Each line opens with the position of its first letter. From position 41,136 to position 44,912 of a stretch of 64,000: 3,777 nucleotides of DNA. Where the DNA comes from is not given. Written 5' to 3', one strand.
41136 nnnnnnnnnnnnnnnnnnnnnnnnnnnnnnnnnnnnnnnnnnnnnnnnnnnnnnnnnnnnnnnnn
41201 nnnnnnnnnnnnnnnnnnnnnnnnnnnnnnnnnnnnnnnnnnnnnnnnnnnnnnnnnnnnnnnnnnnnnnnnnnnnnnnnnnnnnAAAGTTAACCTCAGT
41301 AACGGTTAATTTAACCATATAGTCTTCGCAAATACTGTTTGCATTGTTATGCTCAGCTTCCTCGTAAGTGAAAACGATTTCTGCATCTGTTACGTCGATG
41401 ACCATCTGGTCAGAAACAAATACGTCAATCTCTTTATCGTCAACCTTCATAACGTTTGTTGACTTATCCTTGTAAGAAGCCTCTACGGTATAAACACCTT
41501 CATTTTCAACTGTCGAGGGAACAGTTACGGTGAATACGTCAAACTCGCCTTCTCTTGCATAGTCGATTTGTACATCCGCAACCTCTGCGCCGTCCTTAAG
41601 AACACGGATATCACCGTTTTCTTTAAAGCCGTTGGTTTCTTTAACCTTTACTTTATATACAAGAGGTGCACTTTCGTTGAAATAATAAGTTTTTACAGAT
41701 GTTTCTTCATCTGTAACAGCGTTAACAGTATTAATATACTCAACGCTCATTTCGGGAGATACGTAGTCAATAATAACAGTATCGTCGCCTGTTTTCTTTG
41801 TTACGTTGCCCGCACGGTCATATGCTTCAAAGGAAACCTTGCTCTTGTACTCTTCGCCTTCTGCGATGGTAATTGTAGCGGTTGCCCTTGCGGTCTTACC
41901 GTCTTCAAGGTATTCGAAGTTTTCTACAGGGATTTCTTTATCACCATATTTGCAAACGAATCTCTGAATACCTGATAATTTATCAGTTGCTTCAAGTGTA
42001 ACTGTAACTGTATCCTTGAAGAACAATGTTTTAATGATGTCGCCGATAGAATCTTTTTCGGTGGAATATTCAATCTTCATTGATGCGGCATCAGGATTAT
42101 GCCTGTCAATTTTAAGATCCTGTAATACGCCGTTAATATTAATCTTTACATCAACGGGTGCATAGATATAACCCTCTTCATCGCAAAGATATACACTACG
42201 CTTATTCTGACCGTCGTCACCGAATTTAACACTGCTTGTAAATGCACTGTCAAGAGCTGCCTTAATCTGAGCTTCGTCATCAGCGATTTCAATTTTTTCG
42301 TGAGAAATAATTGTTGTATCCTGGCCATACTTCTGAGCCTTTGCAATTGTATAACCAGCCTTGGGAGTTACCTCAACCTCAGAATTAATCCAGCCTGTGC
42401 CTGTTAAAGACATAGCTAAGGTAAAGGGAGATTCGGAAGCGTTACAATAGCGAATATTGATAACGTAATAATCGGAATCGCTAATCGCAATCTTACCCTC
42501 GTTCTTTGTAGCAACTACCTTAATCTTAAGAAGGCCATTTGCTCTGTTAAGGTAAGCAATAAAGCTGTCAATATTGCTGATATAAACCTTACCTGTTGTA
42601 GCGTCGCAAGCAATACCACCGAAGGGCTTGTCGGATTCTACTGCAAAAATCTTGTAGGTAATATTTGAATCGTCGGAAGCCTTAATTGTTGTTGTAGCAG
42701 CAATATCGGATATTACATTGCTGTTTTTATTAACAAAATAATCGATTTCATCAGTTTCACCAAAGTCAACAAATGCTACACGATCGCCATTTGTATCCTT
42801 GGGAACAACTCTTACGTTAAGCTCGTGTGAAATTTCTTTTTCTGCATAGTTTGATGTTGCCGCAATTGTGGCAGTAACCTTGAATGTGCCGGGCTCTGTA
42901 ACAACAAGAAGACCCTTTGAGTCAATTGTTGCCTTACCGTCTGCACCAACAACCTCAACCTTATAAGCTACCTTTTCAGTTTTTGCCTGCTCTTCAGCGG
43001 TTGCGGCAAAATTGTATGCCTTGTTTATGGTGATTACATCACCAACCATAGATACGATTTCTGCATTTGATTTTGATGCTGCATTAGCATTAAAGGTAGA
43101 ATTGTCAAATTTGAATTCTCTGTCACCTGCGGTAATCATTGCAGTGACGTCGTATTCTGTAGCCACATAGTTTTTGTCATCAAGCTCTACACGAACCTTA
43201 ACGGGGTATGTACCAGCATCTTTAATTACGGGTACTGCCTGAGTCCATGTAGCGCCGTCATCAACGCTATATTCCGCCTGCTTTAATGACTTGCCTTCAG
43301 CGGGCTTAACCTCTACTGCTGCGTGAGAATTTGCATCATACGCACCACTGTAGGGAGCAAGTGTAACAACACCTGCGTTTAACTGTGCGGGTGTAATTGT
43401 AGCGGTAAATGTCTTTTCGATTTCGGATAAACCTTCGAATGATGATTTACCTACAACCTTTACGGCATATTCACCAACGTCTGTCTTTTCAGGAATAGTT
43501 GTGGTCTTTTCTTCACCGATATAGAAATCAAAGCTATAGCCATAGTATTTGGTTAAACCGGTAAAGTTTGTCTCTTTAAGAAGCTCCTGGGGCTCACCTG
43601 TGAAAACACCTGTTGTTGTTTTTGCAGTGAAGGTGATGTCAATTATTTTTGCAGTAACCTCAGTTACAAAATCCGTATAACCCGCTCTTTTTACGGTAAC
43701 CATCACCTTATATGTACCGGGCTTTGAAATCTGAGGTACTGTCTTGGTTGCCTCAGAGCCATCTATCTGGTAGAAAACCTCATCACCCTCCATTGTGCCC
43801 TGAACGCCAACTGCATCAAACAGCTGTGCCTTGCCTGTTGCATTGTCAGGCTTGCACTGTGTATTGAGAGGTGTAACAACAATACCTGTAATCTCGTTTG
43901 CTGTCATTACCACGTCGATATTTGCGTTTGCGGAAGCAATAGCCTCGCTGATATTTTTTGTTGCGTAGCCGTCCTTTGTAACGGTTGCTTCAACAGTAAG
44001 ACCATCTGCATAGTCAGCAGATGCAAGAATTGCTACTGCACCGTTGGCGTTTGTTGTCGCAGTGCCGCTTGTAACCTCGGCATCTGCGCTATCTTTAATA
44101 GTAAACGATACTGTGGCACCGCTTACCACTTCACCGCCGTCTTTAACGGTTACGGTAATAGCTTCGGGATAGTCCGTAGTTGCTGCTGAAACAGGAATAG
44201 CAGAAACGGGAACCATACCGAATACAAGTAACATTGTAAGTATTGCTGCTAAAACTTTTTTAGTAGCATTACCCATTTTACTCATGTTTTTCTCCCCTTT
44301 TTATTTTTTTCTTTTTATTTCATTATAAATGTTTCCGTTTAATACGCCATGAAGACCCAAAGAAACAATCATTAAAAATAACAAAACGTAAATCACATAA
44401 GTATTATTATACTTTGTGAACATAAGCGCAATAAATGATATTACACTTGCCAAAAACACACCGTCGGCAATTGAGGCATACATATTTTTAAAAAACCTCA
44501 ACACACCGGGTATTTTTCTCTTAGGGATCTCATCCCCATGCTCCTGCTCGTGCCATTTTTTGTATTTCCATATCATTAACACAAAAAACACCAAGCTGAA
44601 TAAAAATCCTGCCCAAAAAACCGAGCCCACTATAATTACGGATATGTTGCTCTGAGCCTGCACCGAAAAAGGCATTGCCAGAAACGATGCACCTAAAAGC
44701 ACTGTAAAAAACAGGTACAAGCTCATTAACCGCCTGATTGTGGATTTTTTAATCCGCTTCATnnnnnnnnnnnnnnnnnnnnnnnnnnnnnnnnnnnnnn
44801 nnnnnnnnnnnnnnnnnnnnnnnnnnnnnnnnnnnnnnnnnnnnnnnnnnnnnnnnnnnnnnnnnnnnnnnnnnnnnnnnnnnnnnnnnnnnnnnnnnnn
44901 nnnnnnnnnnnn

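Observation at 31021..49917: Non-canonical EssC/YukD secretion operon fused to an FHA / Hanks-kinase / PP2C phospho-threonine module and lacking WXG100, EsaA, EssA and EssB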

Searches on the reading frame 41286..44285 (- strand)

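Call 67: search_protein_families(library=pfam, proteins=[window:41286-44285:-], max_evalue=5)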
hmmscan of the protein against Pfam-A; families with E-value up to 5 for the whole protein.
window:41286-44285:- (1000 aa): 5 families
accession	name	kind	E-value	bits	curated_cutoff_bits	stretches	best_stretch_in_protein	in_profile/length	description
PF24893.1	DUF7743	-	0.023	14.8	27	1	757-841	19-99/120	Domain of unknown function (DUF7743)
PF01135.25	PCMT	-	0.029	14.6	20.3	0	26-54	142-170/210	Protein-L-isoaspartate(D-aspartate) O-methyltransferase (PCMT)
PF08308.17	PEGA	-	0.076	13.4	20.8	1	164-213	9-56/71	PEGA domain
PF17427.7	Phi29_Phage_SSB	-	0.077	13.6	25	1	97-150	64-117/123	Phage Single-stranded DNA-binding protein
PF17936.7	Big_6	-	4.4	8.1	27.6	0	40-103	2-67/83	Bacterial Ig domain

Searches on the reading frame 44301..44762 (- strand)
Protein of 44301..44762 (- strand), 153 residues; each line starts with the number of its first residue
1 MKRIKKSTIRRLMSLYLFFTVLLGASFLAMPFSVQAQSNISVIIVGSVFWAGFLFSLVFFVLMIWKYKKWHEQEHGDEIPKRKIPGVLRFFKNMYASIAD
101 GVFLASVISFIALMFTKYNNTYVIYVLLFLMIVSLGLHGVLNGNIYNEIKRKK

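Call 3: search_protein_families(library=pfam, proteins=[window:44301-44762:-], max_evalue=0.01)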
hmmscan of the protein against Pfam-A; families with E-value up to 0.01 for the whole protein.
window:44301-44762:- (153 aa): 2 families
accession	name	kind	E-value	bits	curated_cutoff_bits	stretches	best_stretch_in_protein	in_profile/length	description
PF24838.2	8xMP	-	0.00098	19.4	30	1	5-72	11-78/136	Octameric membrane protein family (8xMP)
PF04276.17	DUF443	-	0.009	16.2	26.2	0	14-147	65-199/202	Protein of unknown function (DUF443)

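Call 4: search_protein_families(library=ncbifam, proteins=[window:44301-44762:-], max_evalue=0.01)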
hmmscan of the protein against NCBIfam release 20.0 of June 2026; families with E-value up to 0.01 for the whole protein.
window:44301-44762:- (153 aa): 0 families
